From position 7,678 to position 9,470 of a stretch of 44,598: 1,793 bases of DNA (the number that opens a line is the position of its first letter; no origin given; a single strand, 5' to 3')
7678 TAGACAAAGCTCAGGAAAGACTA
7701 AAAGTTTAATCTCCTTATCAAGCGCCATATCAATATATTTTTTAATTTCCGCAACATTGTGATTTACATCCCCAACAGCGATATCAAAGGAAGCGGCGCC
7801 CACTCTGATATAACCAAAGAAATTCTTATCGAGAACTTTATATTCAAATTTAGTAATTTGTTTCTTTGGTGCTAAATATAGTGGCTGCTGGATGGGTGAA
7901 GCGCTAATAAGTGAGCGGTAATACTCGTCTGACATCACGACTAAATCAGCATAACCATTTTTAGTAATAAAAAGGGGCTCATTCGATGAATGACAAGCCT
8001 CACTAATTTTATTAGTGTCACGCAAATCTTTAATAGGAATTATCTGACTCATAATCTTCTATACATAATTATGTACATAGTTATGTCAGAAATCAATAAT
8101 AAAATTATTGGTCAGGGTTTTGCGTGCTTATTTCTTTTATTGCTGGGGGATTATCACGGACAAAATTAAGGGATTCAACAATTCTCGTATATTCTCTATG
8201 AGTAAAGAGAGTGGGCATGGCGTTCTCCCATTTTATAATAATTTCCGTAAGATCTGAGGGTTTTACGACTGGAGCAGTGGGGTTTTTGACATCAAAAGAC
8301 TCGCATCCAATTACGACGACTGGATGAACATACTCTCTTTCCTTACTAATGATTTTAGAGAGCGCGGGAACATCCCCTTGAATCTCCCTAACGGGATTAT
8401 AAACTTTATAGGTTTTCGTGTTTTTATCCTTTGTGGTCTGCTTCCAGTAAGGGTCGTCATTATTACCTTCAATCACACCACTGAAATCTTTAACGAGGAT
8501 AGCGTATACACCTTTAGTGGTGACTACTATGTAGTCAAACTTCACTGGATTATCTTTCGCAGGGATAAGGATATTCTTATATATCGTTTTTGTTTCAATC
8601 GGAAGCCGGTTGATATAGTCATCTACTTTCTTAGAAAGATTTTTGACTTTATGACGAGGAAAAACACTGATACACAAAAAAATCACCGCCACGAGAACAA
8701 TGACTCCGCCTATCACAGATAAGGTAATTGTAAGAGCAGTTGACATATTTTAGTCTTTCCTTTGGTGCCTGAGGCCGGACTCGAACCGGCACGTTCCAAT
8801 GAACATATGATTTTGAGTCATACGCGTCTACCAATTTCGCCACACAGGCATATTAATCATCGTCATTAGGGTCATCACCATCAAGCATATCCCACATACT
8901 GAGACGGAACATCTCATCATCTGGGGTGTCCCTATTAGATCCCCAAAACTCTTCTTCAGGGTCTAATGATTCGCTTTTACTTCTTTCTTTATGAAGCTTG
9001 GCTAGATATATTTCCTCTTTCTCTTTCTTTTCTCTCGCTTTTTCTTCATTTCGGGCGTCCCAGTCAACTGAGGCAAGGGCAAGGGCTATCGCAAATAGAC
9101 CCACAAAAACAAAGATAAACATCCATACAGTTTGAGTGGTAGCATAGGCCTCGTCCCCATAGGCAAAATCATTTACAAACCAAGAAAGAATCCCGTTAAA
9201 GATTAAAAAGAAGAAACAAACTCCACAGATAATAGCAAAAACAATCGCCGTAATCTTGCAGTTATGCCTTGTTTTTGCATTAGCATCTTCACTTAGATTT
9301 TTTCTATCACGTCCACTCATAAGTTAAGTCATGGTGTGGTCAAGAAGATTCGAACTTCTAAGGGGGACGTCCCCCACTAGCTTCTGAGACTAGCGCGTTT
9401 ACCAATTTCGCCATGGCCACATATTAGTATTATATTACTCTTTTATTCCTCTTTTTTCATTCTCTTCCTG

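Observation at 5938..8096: NAD+ synthetase fused to a Phd/YefM antitoxin-like DNA-binding domain, behind a promoter covered by tandem palindromes (possible enzyme-repressor)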

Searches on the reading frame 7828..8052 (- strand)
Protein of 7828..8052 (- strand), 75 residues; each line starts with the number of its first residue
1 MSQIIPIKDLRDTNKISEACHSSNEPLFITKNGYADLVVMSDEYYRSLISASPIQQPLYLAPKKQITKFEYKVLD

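Call 3: search_protein_families(library=pfam, proteins=[window:7828-8052:-], max_evalue=1)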
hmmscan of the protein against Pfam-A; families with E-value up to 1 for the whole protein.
window:7828-8052:- (75 aa): 1 family
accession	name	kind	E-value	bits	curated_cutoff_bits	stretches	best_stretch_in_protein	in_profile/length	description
PF02604.26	PhdYeFM_antitox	-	9.9e-05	22.5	29.8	1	3-50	2-50/74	Antitoxin Phd_YefM, type II toxin-antitoxin system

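Call 4: search_protein_families(library=ncbifam, proteins=[window:7828-8052:-], max_evalue=1)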
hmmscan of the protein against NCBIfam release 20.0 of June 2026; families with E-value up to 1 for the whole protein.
window:7828-8052:- (75 aa): 0 families

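Call 12: search_solved_structures(query=A1, max_evalue=1, show_alignments=3)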
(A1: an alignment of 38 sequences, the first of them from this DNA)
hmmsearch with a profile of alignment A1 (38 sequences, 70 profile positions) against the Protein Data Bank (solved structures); distinct sequences matched with E-value up to 1: 8.
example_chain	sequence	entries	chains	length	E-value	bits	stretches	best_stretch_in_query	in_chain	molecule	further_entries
3g5o_A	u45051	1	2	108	0.0043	20.5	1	3-50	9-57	Uncharacterized protein Rv2865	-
8yxv_B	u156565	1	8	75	0.01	19.3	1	18-63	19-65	Antitoxin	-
8yzg_A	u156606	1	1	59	0.031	17.8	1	18-53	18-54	Antitoxin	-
2a6q_A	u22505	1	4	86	0.17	15.4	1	20-51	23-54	Antitoxin yefM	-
6l8e_A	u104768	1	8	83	0.24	15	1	14-63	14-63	YefM Antitoxin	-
6l8f_B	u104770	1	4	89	0.28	14.7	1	14-63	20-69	Antitoxin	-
7bwf_D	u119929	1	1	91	0.31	14.6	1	14-63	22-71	Antitoxin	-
7bwf_B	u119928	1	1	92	0.32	14.5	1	14-63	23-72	Antitoxin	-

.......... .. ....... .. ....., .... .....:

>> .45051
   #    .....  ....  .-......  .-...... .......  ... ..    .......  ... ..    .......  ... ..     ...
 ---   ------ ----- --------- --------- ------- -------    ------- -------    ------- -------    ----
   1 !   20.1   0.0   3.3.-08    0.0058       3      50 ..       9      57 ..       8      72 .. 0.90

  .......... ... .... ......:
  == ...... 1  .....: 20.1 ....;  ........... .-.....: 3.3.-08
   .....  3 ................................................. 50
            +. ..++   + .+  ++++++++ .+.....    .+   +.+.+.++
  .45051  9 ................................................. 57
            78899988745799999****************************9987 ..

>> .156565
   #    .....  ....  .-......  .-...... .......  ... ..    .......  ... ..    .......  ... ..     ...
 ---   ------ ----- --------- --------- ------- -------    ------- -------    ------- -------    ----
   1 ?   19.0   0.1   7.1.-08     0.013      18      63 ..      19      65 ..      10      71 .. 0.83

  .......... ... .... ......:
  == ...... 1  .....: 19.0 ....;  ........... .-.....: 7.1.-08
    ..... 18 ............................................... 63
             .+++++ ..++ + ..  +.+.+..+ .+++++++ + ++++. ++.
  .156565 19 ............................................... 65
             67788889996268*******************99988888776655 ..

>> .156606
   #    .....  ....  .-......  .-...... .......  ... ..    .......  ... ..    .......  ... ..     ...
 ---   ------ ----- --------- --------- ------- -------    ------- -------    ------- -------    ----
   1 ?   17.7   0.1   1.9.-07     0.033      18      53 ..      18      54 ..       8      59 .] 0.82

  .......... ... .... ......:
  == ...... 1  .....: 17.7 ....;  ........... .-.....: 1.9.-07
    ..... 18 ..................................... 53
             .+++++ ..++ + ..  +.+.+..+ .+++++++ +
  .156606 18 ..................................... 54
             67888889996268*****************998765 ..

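Call 24: predict_structure(alignment_id=A1)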
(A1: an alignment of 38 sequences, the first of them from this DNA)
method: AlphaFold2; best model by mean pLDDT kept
length: 70 residues; sequences in the alignment: 38
mean_pLDDT: 83.7   pTM: 0.57
mean pLDDT of the five models: 83.7, 82.9, 82.3, 78.8, 77.3
residues with pLDDT >= 90: 37; 70-90: 18; 50-70: 15; < 50: 0
segments of 3 or more residues with pLDDT < 50: none
pLDDT, mean of each block of 10 residues (from residue 1): 87 94 92 89 92 64 68
secondary structure, 60 per line:
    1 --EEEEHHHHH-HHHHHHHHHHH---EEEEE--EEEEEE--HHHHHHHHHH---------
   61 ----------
elements in order: E3-6 H7-11 H13-23 E27-31 E34-39 H42-51

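Call 28: fold_search(model_id=the predicted structure, library=pdb)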
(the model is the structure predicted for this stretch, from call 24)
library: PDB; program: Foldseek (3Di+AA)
matches with E <= 10: 252; with E <= 0.001: 0
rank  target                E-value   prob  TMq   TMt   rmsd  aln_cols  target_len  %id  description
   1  2odk_D                4.8e-03  1.00  0.63  0.81   1.6        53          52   17  Putative prevent-host-death protein from Nitrosomonas europaea (released 2007-01-23)
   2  3g5o_A                5.1e-03  1.00  0.62  0.49   2.7        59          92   27  The crystal structure of the toxin-antitoxin complex RelBE2 (Rv2865-2866) from Mycobacterium tuberculosis (released 2009-04-14)
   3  2odk_A                1.7e-02  1.00  0.61  0.79   1.5        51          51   18  Putative prevent-host-death protein from Nitrosomonas europaea (released 2007-01-23)
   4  2odk_B                1.9e-02  1.00  0.63  0.84   1.3        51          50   18  Putative prevent-host-death protein from Nitrosomonas europaea (released 2007-01-23)
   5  9g12_C                2.1e-02  1.00  0.60  0.49   1.3        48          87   19  Mycobacterium tuberculosis RelBE1 toxin-antitoxin system; rv1247c (relB1 antitoxin), rv1246c (relE1 toxin) (released 2025-12-17)
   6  2a6q_A                2.4e-02  1.00  0.57  0.48   2.2        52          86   29  Crystal structure of YefM-YoeB complex (released 2005-08-23)
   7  2a6q_B                2.5e-02  1.00  0.51  0.59   3.0        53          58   24  Crystal structure of YefM-YoeB complex (released 2005-08-23)
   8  6l8e_B                3.6e-02  1.00  0.59  0.74   1.9        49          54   14  Crystal structure of heterohexameric YoeB-YefM complex bound to 26bp-DNA (released 2020-09-02)
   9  6l8e_L                4.7e-02  1.00  0.63  0.75   2.7        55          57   16  Crystal structure of heterohexameric YoeB-YefM complex bound to 26bp-DNA (released 2020-09-02)
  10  4zlx_A                4.7e-02  1.00  0.53  0.74   2.0        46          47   20  N-terminal DNA binding domain of the antitoxin Phd from phage P1 (released 2016-04-20)
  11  8yxv_C                4.7e-02  1.00  0.59  0.69   2.3        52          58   17  Toxin-antitoxin complex from Streptococcus pneumoniae (released 2025-04-09)
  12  7v6w_A                6.2e-02  1.00  0.58  0.69   2.0        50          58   18  Crystal structure of heterohexameric Sa2YoeB-Sa2YefM complex bound to 26bp-DNA (released 2021-12-15)
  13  8yxv_I                6.2e-02  0.99  0.55  0.65   2.5        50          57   24  Toxin-antitoxin complex from Streptococcus pneumoniae (released 2025-04-09)
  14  3hs2_E                6.7e-02  1.00  0.58  0.72   2.0        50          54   18  Crystal structure of PHD truncated to residue 57 in an orthorhombic space group (released 2010-06-23)
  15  4zm2_D                6.7e-02  1.00  0.56  0.71   2.0        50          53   20  Antitoxin Phd from phage P1 in complex with its operator DNA inverted repeat in a monoclinic space group (released 2016-04-20)
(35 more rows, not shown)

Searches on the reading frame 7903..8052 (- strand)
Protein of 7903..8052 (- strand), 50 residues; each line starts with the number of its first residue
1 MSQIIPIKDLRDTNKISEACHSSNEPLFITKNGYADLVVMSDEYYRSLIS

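Call 19: find_related_loci(query=A2, collection=genome_contigs, flank=3000)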
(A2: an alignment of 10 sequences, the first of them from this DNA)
Query A2 (50 aa) in genome_contigs; peptide patterns used: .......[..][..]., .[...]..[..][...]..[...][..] (x = any residue, [..] = any of these).
599 stretches matched a pattern (row limit reached: there are more); 579 encode a relative of the query (tblastn E <= 1e-3); the best 80 are kept; 80 distinct loci.
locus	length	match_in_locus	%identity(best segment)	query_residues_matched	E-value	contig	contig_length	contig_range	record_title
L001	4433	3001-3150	76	1-50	5e-23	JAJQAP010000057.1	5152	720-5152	MAG: Coprobacillus sp. isolate BH.B1_8 NODE_1558_length_5152_cov_202.470669, whole genome shotgun sequence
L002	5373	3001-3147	76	1-49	8e-23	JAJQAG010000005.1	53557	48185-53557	MAG: Coprobacillus sp. isolate BH.B1_1 NODE_32_length_53557_cov_58.574726, whole genome shotgun sequence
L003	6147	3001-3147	69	1-49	4e-21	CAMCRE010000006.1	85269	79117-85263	MAG: uncultured Erysipelotrichaceae bacterium isolate SRR15732359_bin.11_metaWRAP_v1.3_MAG genome assembly, contig: ERZ9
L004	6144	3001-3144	71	1-48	7e-21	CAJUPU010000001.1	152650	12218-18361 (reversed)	MAG TPA_asm: uncultured Oscillospiraceae bacterium isolate MGBC164455 genome assembly, contig: MGBC164455.1, whole genom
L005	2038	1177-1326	72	1-50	2e-20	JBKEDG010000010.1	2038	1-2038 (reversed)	MAG: Bacilli bacterium isolate VLC_026 k251_531759, whole genome shotgun sequence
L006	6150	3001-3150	68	1-50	2e-20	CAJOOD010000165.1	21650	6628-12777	uncultured Bacilli bacterium isolate Rumen_Coassembly_mag_163 genome assembly, contig: k87_22731079, whole genome shotgu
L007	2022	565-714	68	1-50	2e-20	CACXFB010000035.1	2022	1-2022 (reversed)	MAG: uncultured Lachnospiraceae bacterium isolate RUG11200 genome assembly, contig: RUG11200_asm_35, whole genome shotgu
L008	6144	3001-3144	69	1-48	3e-20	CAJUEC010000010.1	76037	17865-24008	MAG TPA_asm: uncultured Oscillospiraceae bacterium isolate MGBC116682 genome assembly, contig: MGBC116682.10, whole geno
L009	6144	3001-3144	69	1-48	3e-20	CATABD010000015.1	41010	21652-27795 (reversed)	MAG: uncultured Oscillospiraceae bacterium isolate extra-ERR982840.24_1677794711 genome assembly, contig: NODE_446_lengt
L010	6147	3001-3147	67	1-49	4e-20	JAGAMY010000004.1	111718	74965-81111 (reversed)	MAG: Lachnospiraceae bacterium isolate RGIG8589 Water_deer_Cecum.Co__c54795, whole genome shotgun sequence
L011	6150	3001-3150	68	1-50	6e-20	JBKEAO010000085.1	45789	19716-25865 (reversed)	MAG: Anaerocolumna sp. isolate VLC_096 c_000002078105, whole genome shotgun sequence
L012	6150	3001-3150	70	1-50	6e-20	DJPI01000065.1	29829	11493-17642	MAG TPA_asm: Ruminococcaceae bacterium UBA6416 UBA6416_contig_4165, whole genome shotgun sequence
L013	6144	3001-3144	69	1-48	5e-20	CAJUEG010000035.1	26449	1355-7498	MAG TPA_asm: uncultured Oscillospiraceae bacterium isolate MGBC126149 genome assembly, contig: MGBC126149.35, whole geno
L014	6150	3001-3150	66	1-50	8e-20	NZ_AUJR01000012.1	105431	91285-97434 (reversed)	[Clostridium] clostridioforme AGR2157 G614DRAFT_scaffold00011.11_C, whole genome shotgun sequence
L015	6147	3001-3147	69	1-49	7e-20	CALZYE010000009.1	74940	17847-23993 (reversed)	MAG: uncultured Clostridia bacterium isolate SRR5240737_bin.28_metaWRAP_v1.3_MAG genome assembly, contig: ERZ9450709.195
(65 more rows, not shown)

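Call 59: search_protein_representatives(alignment_id=A2)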
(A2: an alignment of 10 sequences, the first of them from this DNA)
Query: 10 sequences, 50 profile positions. Proteins with E-value up to 0.001 (for the whole library): 2362; up to 1e-10: 748; up to 1e-30: 0. The best 150 are listed.
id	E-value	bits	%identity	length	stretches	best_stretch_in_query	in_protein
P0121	7.2e-25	102.9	-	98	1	1-49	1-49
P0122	2.9e-24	101.0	-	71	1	1-48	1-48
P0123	6.0e-24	99.9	-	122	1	1-49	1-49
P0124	2.3e-23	98.0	-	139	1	1-49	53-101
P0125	4.8e-23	97.0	-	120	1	1-49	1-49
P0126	2.1e-22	95.0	-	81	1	1-49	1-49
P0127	2.6e-22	94.7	-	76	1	1-49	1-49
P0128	2.8e-22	94.6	-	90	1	1-47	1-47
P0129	3.0e-22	94.5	-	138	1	1-49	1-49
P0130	4.3e-22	94.0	-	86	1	1-49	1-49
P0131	5.0e-22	93.8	-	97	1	1-49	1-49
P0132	5.4e-22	93.7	-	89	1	1-50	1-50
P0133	7.2e-22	93.3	-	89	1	1-49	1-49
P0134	9.0e-22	92.9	-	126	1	1-49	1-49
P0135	9.7e-22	92.8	-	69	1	1-49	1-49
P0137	1.1e-21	92.7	-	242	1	1-48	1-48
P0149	4.6e-21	90.7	-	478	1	1-47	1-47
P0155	6.2e-21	90.3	-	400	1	3-48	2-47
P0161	1.2e-20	89.4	-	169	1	1-49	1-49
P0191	9.3e-20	86.5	-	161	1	1-48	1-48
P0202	1.4e-19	86.0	-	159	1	1-49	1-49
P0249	1.6e-18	82.6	-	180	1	1-48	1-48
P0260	2.3e-18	82.0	-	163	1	1-48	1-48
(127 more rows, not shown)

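Call 60: search_protein_families(library=pfam, proteins=[P0137, P0149, P0155, P0161, P0249, P0123, P0129, P0202, P0191, P0260], max_evalue=0.01)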
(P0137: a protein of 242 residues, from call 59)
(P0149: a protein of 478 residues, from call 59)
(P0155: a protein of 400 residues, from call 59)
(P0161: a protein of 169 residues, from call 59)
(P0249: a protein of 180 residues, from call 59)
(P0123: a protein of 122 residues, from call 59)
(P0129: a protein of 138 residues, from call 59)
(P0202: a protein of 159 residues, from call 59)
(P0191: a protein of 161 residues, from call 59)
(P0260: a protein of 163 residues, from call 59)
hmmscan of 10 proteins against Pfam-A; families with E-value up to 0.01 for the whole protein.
P0137 (242 aa): 2 families
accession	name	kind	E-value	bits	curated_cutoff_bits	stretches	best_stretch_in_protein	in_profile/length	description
PF02604.26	PhdYeFM_antitox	-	4.8e-07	29.9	29.8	1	3-62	2-62/74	Antitoxin Phd_YefM, type II toxin-antitoxin system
PF00795.27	CN_hydrolase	-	5.4e-05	23.1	23.2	1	76-131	1-56/256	Carbon-nitrogen hydrolase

P0149 (478 aa): 2 families
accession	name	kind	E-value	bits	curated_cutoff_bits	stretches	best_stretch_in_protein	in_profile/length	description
PF00795.27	CN_hydrolase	-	1.4e-17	64.3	23.2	1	93-272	11-172/256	Carbon-nitrogen hydrolase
PF02540.23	NAD_synthase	-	1.4e-09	37.9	21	1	404-474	7-72/242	NAD synthase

P0155 (400 aa): 2 families
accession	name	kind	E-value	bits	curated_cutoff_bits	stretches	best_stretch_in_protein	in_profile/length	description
PF00795.27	CN_hydrolase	-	1.6e-08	34.7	23.2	1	76-215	1-131/256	Carbon-nitrogen hydrolase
PF02604.26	PhdYeFM_antitox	-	5.6e-05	23.3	29.8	1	1-49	1-50/74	Antitoxin Phd_YefM, type II toxin-antitoxin system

P0161 (169 aa): 2 families
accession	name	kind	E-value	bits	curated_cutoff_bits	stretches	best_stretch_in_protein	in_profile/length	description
PF02604.26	PhdYeFM_antitox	-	0.00054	20.1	29.8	1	13-57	13-57/74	Antitoxin Phd_YefM, type II toxin-antitoxin system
PF00795.27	CN_hydrolase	-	0.0016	18.3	23.2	1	93-135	13-55/256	Carbon-nitrogen hydrolase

P0249 (180 aa): 1 family
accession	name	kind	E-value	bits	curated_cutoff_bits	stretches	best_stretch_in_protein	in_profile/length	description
PF02604.26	PhdYeFM_antitox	-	6.8e-06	26.2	29.8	1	12-47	12-47/74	Antitoxin Phd_YefM, type II toxin-antitoxin system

P0123 (122 aa): 1 family
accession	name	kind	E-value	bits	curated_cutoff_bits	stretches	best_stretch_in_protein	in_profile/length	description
PF02604.26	PhdYeFM_antitox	-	7.9e-07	29.2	29.8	1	4-55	3-55/74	Antitoxin Phd_YefM, type II toxin-antitoxin system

P0129 (138 aa): 1 family
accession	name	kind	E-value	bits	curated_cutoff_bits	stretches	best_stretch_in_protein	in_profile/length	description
PF02604.26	PhdYeFM_antitox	-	1.2e-07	31.8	29.8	1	4-51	3-51/74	Antitoxin Phd_YefM, type II toxin-antitoxin system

P0202 (159 aa): 1 family
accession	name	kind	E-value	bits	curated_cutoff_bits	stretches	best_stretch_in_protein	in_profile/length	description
PF02604.26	PhdYeFM_antitox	-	1.9e-07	31.2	29.8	1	4-59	3-59/74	Antitoxin Phd_YefM, type II toxin-antitoxin system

P0191 (161 aa): 2 families
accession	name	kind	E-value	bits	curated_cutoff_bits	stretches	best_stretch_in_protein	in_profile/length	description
PF05016.21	ParE_toxin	-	1e-07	32.9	23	1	81-160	14-88/89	ParE toxin of type II toxin-antitoxin system, parDE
PF02604.26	PhdYeFM_antitox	-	2.8e-05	24.2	29.8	1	12-64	12-64/74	Antitoxin Phd_YefM, type II toxin-antitoxin system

P0260 (163 aa): 1 family
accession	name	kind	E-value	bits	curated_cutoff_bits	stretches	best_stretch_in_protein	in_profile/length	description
PF02604.26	PhdYeFM_antitox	-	0.00013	22.1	29.8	1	11-67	10-67/74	Antitoxin Phd_YefM, type II toxin-antitoxin system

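Call 85: search_protein_families(library=pfam, proteins=[L008:1657-2931:+, L008:3449-4024:+, L008:3901-4632:+, L008:4629-5351:+, L008:5198-5857:+], max_evalue=0.001)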
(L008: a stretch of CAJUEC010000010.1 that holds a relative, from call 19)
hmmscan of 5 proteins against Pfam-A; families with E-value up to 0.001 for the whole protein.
L008:1657-2931:+ (424 aa): 1 family
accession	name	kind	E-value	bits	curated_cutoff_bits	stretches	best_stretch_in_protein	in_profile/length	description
PF00815.25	Histidinol_dh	-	6.2e-162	539.7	27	1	22-423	3-411/411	Histidinol dehydrogenase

L008:3449-4024:+ (191 aa): 1 family
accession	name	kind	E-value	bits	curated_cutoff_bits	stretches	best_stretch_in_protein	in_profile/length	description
PF00475.24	IGPD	-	3.1e-62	209.4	27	1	30-173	1-144/144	Imidazoleglycerol-phosphate dehydratase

L008:3901-4632:+ (243 aa): 4 families
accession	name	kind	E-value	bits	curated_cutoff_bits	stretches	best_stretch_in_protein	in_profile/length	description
PF00117.34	GATase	-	6.1e-22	78.7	22.8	1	47-238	2-186/190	Glutamine amidotransferase class-I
PF07685.20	GATase_3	-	1.1e-06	28.8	27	1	54-130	15-91/196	CobB/CobQ-like glutamine amidotransferase domain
PF07722.19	Peptidase_C26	-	1.1e-05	25.8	20.5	1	111-225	102-219/219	Peptidase C26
PF01174.25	SNO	-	0.00022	21.6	27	1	58-228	11-173/188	SNO glutamine amidotransferase family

L008:4629-5351:+ (240 aa): 3 families
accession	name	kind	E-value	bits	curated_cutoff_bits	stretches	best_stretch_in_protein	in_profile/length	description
PF00977.27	His_biosynth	-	8.4e-75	251.6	23.6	1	3-227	2-227/228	Histidine biosynthesis protein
PF01207.24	Dus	-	5.8e-08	32.7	20.4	1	35-114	143-225/311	Dihydrouridine synthase (Dus)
PF00218.27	IGPS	-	0.00048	19.8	27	0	187-225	207-244/254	Indole-3-glycerol phosphate synthase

L008:5198-5857:+ (219 aa): 1 family
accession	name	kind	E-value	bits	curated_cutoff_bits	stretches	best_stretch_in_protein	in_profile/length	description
PF13238.12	AAA_18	-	4e-06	27.7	29.4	1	53-146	1-108/128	AAA domain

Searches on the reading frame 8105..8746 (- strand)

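Call 74: search_protein_families(library=pfam, proteins=[window:8105-8746:-], max_evalue=0.001)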
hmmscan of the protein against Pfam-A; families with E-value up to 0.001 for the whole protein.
window:8105-8746:- (213 aa): 1 family
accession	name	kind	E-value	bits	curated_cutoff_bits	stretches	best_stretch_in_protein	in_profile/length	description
PF08378.17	NERD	-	1.5e-15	58.1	22.1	1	39-146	7-110/111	Nuclease-related domain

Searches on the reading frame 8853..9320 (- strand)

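Call 74: search_protein_families(library=pfam, proteins=[window:8853-9320:-], max_evalue=0.001)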
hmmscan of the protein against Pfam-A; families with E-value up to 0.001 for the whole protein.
window:8853-9320:- (155 aa): 2 families
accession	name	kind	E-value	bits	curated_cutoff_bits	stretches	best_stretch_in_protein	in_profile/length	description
PF14296.11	O-ag_pol_Wzy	-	0.00042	19.6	26.6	1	26-108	48-132/468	O-antigen polysaccharide polymerase Wzy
PF07666.16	MpPF26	-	0.00062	20.2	37.2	0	13-40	48-75/75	M penetrans paralogue family 26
